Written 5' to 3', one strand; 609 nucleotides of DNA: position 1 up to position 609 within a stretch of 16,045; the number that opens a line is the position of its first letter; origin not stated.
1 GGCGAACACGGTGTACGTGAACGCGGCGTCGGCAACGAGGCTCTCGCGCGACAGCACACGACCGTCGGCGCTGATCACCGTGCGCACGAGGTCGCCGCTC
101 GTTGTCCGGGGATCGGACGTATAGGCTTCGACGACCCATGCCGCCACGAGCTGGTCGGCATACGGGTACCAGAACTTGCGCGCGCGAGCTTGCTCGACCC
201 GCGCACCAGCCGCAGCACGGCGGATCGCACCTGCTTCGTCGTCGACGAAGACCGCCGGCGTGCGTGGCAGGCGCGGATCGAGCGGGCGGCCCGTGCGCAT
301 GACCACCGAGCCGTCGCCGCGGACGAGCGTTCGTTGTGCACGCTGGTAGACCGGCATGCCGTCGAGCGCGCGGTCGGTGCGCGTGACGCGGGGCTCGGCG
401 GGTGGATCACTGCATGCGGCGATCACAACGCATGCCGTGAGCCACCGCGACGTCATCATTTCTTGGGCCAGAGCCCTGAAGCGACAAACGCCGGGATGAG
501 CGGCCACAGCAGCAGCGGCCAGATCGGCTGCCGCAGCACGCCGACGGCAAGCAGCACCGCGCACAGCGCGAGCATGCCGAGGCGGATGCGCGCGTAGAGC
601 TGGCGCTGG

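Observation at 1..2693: FHA-domain protein operonic with a DUF4105/Lnb-like membrane protein and a lipoprotein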

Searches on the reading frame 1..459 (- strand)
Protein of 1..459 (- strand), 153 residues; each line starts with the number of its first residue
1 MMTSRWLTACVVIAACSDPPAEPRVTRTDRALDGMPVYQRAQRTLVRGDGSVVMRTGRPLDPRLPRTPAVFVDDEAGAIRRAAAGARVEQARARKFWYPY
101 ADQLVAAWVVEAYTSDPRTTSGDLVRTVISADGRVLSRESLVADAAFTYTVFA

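Call 7: search_protein_families(library=pfam, proteins=[window:1-459:-], max_evalue=1)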
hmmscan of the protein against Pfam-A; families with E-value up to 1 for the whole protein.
window:1-459:- (153 aa): 1 family
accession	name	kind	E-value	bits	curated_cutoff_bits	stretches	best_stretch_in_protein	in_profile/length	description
PF15631.11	Imm-NTF2-2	-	0.19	12.3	26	1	99-136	24-62/68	NTF2 fold immunity protein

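Call 8: search_protein_families(library=ncbifam, proteins=[window:1-459:-], max_evalue=1)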
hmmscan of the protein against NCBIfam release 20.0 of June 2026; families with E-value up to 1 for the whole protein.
window:1-459:- (153 aa): 2 families
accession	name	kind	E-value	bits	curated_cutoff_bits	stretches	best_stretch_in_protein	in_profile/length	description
NF038112.1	myxo_dep_M36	subfamily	1.7e-12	45.3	1500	1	88-153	229-295/1604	myxosortase-dependent M36 family metallopeptidase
NF038111.1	rhom_dep_M36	equivalog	1.6e-05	22.5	1700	1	88-153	225-292/1315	rhombosortase-dependent M36 family metallopeptidase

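Call 81: search_protein_families(library=padloc, proteins=[window:1-459:-], max_evalue=0.001)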
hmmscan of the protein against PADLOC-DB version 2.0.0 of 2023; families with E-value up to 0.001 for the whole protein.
window:1-459:- (153 aa): 0 families
